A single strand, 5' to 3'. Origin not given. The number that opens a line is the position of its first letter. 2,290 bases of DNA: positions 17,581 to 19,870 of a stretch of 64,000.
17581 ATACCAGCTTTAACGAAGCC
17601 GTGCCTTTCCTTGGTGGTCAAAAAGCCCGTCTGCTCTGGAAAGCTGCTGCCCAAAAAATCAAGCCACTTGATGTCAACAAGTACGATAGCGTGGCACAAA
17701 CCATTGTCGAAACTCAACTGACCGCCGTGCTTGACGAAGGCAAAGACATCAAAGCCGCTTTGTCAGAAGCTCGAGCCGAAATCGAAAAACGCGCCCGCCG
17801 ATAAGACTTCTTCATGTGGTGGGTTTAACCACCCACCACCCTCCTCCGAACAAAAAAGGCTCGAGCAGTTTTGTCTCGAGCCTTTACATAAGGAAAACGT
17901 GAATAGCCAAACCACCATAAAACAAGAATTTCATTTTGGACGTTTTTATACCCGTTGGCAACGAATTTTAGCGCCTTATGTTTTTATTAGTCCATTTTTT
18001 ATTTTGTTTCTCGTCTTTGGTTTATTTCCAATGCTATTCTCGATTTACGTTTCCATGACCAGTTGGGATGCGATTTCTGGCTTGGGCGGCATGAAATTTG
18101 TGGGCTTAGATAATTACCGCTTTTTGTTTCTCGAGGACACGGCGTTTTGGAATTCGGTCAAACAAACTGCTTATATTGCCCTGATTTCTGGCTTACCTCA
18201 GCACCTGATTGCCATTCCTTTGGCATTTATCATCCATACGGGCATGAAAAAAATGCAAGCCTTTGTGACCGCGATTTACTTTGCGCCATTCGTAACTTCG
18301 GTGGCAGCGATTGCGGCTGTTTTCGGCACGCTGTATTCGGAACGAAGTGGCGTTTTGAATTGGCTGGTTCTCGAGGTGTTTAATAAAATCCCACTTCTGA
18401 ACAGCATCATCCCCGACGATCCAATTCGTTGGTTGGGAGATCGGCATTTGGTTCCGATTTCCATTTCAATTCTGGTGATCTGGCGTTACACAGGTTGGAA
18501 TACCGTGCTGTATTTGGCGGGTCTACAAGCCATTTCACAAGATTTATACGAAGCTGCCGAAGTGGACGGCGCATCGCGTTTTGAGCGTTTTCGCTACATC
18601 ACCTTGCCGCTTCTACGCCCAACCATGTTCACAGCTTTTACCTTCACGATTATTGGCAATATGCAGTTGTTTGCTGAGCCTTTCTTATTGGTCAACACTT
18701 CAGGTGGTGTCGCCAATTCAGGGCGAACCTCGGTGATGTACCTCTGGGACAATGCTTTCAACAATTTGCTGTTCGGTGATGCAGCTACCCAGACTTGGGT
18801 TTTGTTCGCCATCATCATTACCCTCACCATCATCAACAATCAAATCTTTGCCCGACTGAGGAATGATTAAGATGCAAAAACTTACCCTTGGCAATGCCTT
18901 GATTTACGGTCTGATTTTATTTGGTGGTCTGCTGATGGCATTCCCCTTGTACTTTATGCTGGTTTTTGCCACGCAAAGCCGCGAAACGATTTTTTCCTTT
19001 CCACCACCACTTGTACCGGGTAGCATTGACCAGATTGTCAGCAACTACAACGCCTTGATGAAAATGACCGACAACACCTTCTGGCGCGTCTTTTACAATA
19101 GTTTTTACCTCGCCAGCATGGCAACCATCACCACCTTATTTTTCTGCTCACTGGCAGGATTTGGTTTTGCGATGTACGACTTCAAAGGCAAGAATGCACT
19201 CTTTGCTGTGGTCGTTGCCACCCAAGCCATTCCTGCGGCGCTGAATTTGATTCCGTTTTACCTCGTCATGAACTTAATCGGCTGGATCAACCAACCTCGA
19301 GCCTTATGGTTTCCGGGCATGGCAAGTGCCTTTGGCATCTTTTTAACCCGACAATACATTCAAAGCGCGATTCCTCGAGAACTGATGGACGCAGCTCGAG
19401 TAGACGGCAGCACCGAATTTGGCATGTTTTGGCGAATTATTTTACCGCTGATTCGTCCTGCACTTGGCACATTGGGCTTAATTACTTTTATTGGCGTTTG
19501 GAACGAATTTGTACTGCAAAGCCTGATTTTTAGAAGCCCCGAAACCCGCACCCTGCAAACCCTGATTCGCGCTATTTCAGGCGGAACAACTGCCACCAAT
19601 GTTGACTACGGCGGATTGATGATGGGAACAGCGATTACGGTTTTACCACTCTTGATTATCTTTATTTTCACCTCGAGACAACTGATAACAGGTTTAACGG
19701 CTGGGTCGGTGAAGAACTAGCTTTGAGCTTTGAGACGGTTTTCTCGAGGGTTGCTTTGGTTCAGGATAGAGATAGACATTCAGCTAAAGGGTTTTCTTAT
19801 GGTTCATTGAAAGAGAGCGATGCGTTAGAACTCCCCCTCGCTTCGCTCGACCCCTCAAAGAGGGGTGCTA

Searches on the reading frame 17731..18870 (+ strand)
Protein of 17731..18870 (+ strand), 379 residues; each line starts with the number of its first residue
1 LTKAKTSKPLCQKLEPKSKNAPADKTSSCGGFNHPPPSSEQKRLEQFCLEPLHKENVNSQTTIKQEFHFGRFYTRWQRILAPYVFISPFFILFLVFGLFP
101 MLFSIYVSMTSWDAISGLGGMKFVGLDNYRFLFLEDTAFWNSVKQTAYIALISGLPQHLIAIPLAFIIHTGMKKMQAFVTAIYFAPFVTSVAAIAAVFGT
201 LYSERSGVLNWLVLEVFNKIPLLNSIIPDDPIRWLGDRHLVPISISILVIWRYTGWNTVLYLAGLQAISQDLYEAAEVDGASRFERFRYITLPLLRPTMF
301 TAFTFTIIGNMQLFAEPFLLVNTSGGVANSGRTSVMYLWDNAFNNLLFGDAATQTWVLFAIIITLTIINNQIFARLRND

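Call 7: search_protein_families(library=pfam, proteins=[window:17731-18870:+], max_evalue=0.001)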
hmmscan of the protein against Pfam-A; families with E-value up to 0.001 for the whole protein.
window:17731-18870:+ (379 aa): 1 family
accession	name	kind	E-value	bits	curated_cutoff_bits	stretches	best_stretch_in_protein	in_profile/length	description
PF00528.27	BPD_transp_1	-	1e-15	58.4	26.4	1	148-368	23-170/184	Binding-protein-dependent transport system inner membrane component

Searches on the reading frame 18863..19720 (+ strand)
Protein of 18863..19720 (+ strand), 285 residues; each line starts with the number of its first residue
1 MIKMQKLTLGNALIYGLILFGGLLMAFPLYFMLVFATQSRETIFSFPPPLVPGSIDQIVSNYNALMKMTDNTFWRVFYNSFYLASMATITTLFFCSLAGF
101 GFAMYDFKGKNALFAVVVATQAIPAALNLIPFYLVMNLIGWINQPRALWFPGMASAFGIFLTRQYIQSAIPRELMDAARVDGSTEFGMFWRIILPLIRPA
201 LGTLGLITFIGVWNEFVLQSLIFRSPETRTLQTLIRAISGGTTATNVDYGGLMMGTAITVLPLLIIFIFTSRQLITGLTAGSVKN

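Call 7: search_protein_families(library=pfam, proteins=[window:18863-19720:+], max_evalue=0.001)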
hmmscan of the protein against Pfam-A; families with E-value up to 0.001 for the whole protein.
window:18863-19720:+ (285 aa): 1 family
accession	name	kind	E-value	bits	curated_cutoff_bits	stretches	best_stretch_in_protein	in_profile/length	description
PF00528.27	BPD_transp_1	-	3.1e-20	73.1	26.4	1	97-269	3-173/184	Binding-protein-dependent transport system inner membrane component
